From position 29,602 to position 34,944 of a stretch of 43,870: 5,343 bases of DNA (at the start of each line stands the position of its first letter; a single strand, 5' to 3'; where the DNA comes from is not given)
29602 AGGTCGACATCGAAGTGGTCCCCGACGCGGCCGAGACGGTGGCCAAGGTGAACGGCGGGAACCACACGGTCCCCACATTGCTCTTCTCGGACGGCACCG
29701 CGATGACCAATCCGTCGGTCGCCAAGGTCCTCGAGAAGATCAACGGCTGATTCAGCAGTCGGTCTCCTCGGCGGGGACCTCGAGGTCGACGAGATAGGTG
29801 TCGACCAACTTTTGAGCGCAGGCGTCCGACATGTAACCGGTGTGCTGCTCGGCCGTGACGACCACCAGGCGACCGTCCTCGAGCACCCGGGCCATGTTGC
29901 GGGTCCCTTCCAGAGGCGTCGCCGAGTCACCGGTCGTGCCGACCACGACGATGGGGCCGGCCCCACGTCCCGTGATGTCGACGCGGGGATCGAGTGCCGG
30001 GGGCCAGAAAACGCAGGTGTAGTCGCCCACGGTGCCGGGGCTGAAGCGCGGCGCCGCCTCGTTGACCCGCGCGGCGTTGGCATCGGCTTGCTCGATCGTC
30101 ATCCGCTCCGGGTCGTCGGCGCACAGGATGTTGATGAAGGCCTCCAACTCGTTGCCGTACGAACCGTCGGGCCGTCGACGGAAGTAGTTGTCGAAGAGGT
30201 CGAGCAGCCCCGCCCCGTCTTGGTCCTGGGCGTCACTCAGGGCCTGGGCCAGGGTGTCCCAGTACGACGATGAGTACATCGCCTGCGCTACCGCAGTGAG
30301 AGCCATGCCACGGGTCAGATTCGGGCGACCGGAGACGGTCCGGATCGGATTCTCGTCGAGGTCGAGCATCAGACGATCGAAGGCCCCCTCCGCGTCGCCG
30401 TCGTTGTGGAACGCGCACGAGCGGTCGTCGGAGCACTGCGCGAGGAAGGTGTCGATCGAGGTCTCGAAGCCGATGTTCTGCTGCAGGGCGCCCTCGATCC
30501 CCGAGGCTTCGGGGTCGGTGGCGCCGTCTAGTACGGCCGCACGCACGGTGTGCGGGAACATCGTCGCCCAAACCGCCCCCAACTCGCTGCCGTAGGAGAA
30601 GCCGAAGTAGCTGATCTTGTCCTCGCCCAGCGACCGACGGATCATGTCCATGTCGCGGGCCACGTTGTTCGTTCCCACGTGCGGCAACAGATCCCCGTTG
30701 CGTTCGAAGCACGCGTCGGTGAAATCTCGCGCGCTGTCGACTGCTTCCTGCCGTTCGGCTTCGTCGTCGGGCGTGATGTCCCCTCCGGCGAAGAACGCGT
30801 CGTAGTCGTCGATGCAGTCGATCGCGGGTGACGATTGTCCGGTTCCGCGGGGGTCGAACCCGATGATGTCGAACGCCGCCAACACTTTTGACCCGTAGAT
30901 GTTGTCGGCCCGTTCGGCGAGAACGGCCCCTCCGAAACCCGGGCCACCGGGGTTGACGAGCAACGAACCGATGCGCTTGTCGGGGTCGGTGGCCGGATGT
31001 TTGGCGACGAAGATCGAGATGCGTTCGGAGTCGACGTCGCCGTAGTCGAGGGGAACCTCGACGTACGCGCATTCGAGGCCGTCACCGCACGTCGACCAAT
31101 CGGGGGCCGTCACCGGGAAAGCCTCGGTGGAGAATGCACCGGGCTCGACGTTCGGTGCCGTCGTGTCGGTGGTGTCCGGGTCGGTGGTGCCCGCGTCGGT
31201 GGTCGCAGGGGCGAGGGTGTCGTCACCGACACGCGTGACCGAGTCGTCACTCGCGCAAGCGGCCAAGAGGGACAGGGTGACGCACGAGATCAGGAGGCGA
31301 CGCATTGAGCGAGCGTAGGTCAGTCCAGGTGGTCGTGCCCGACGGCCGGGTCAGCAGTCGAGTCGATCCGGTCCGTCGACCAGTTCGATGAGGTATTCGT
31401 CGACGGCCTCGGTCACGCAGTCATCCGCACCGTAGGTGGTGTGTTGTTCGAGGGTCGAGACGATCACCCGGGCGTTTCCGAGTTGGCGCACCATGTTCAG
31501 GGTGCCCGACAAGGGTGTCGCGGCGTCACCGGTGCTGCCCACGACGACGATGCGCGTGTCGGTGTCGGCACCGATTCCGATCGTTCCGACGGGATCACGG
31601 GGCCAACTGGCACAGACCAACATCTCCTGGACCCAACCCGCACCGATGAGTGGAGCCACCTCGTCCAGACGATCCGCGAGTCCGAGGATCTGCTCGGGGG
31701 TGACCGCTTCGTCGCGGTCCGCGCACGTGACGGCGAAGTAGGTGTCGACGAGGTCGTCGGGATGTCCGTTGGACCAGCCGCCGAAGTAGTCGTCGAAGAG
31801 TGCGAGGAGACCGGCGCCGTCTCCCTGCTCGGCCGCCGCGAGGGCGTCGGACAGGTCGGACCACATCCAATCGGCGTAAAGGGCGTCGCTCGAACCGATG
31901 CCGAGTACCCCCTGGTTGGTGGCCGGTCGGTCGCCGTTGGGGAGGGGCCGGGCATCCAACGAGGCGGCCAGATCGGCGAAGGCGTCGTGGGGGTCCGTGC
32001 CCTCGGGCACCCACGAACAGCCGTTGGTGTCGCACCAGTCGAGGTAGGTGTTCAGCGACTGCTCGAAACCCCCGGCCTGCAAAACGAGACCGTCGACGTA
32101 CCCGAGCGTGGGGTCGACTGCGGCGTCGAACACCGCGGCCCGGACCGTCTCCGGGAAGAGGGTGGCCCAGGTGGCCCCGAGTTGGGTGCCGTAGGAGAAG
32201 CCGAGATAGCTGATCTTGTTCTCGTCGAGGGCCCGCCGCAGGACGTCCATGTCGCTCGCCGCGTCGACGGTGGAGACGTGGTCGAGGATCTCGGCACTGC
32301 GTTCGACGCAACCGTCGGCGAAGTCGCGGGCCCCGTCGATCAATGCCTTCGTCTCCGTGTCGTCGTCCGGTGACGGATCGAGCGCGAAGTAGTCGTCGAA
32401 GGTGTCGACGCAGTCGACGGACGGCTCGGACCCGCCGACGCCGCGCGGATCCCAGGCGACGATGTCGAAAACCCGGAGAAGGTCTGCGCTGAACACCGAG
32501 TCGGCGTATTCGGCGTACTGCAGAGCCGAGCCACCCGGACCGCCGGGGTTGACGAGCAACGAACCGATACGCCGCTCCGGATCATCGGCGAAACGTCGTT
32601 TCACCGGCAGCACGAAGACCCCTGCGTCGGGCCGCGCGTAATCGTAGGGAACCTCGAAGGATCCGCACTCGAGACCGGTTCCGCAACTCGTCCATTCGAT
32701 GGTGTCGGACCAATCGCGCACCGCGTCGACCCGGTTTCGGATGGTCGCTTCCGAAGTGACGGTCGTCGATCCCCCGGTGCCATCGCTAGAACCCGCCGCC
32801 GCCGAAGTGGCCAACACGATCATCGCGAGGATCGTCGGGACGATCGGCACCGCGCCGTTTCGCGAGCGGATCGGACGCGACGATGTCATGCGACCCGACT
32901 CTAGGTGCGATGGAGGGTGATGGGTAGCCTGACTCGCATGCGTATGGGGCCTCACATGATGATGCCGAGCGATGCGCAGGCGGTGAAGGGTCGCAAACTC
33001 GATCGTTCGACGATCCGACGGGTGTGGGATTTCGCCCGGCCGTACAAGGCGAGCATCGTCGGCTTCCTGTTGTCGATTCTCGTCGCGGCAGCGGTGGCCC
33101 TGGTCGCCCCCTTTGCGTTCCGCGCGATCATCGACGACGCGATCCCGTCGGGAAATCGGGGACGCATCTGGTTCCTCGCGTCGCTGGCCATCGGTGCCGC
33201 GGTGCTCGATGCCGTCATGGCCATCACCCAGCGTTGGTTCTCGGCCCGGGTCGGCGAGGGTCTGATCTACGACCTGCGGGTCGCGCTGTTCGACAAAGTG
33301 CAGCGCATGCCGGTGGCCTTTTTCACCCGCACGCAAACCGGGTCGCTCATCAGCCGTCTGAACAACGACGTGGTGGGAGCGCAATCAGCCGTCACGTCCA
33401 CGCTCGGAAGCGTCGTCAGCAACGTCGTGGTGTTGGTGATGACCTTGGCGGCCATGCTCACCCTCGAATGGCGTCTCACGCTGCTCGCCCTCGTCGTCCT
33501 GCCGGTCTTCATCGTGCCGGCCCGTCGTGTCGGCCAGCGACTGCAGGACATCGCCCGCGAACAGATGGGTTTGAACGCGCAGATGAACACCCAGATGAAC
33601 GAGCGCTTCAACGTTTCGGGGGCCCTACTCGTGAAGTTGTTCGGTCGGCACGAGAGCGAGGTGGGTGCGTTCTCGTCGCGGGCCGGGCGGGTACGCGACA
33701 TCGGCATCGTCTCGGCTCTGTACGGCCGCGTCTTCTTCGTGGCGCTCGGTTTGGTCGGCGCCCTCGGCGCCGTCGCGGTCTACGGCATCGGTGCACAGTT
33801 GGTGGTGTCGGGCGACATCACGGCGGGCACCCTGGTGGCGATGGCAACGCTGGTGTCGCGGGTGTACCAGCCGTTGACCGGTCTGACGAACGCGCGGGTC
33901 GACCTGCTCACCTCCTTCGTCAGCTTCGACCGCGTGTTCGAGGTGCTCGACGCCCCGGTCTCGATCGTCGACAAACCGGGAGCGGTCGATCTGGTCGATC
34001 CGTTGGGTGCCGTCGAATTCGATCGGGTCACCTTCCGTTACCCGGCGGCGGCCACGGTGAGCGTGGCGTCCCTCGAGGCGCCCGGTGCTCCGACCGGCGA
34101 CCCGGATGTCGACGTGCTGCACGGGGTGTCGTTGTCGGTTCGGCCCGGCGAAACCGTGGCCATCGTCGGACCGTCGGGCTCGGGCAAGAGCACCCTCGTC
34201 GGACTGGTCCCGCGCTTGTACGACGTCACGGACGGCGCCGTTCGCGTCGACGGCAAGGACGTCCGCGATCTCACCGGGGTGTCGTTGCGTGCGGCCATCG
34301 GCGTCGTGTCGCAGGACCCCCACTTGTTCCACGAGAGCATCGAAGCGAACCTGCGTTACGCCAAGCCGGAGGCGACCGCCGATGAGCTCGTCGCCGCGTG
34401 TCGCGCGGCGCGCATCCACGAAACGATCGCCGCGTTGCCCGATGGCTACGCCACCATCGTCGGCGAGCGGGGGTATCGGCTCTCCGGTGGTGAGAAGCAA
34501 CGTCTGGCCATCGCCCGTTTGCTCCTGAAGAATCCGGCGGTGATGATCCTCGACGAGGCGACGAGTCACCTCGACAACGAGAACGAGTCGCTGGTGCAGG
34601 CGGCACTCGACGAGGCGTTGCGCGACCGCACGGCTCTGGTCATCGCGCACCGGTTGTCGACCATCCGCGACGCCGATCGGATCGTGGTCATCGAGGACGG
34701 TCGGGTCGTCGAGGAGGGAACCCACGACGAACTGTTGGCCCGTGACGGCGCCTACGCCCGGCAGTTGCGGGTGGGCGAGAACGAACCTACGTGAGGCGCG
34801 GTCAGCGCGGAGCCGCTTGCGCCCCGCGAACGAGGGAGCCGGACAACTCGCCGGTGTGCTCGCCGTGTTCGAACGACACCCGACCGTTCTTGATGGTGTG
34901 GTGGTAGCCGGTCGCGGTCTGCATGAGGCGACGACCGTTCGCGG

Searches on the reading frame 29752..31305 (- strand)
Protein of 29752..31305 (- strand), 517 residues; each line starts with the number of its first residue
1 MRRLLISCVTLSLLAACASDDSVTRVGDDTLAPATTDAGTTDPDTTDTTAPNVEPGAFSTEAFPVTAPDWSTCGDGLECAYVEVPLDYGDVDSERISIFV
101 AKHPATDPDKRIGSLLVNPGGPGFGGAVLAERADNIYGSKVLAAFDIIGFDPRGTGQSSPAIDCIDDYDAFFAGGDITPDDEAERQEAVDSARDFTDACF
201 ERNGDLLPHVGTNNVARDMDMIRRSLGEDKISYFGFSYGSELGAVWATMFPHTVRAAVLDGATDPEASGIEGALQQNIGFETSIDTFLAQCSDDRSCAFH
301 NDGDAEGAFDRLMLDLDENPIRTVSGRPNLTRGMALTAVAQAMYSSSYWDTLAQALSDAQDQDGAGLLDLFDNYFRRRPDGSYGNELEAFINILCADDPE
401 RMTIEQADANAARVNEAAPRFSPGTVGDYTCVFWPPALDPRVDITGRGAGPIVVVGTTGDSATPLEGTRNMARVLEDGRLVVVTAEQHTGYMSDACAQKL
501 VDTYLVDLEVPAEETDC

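Call 66: search_protein_families(library=pfam, proteins=[window:29752-31305:-], max_evalue=0.00001)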
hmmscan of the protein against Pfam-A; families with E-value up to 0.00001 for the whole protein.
window:29752-31305:- (517 aa): 2 families
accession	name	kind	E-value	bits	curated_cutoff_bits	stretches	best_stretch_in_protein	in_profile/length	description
PF00561.26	Abhydrolase_1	-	7.1e-22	78.7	25.8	1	115-493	3-243/245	alpha/beta hydrolase fold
PF08386.16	Abhydrolase_4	-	1.8e-19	70.2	21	1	429-517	13-103/103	TAP-like protein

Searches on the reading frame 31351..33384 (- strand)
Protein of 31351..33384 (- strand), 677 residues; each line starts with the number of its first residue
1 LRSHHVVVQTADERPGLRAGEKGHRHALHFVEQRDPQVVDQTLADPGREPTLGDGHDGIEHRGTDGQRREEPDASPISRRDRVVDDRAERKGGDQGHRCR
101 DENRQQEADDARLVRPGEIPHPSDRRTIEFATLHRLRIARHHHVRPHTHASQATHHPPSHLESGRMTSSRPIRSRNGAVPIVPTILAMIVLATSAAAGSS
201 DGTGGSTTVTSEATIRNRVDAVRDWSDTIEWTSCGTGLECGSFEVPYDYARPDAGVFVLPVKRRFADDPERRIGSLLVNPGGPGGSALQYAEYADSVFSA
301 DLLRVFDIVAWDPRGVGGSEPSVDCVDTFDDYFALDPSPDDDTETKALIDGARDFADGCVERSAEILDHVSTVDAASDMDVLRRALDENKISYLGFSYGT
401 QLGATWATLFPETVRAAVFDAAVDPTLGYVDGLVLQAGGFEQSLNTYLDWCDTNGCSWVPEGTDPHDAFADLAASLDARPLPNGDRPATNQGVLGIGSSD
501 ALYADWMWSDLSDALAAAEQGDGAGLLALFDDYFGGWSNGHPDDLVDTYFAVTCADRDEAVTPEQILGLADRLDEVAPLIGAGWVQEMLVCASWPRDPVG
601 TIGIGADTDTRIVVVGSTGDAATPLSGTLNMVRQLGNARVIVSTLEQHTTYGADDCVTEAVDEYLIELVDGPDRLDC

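Call 66: search_protein_families(library=pfam, proteins=[window:31351-33384:-], max_evalue=0.00001)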
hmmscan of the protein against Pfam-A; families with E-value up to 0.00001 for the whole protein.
window:31351-33384:- (677 aa): 2 families
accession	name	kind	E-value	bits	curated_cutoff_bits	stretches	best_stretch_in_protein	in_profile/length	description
PF08386.16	Abhydrolase_4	-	4.7e-18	65.6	21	1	578-666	2-92/103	TAP-like protein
PF00561.26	Abhydrolase_1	-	6e-18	65.8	25.8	1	276-454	3-134/245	alpha/beta hydrolase fold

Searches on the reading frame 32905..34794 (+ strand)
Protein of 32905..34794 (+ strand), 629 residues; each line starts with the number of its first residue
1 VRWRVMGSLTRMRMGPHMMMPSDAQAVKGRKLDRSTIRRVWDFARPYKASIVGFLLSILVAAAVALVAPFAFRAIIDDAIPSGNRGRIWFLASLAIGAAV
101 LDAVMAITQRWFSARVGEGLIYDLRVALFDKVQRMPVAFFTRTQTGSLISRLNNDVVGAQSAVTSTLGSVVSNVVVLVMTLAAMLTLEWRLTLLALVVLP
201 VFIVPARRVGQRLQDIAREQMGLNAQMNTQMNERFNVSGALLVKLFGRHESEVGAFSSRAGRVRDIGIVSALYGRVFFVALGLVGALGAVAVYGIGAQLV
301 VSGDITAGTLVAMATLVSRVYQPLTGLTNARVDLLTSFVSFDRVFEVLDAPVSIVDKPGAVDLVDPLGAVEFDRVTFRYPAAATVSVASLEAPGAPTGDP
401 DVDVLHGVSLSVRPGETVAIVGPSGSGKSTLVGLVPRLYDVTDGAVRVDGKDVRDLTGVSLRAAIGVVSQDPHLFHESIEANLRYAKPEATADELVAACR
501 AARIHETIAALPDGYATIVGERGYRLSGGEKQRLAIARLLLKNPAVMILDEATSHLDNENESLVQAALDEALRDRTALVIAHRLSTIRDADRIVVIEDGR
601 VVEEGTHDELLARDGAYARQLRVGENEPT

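Call 66: search_protein_families(library=pfam, proteins=[window:32905-34794:+], max_evalue=0.00001)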
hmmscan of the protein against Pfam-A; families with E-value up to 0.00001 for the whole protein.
window:32905-34794:+ (629 aa): 3 families
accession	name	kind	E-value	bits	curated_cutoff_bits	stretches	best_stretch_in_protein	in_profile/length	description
PF00664.28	ABC_membrane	-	1.2e-41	143.7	28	1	55-322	5-272/274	ABC transporter transmembrane region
PF00005.33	ABC_tran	-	7.9e-33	114.4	25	1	405-554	1-137/137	ABC transporter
PF02463.25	SMC_N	-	3.8e-09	36.7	40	1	525-596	136-211/220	RecF/RecN/SMC N terminal domain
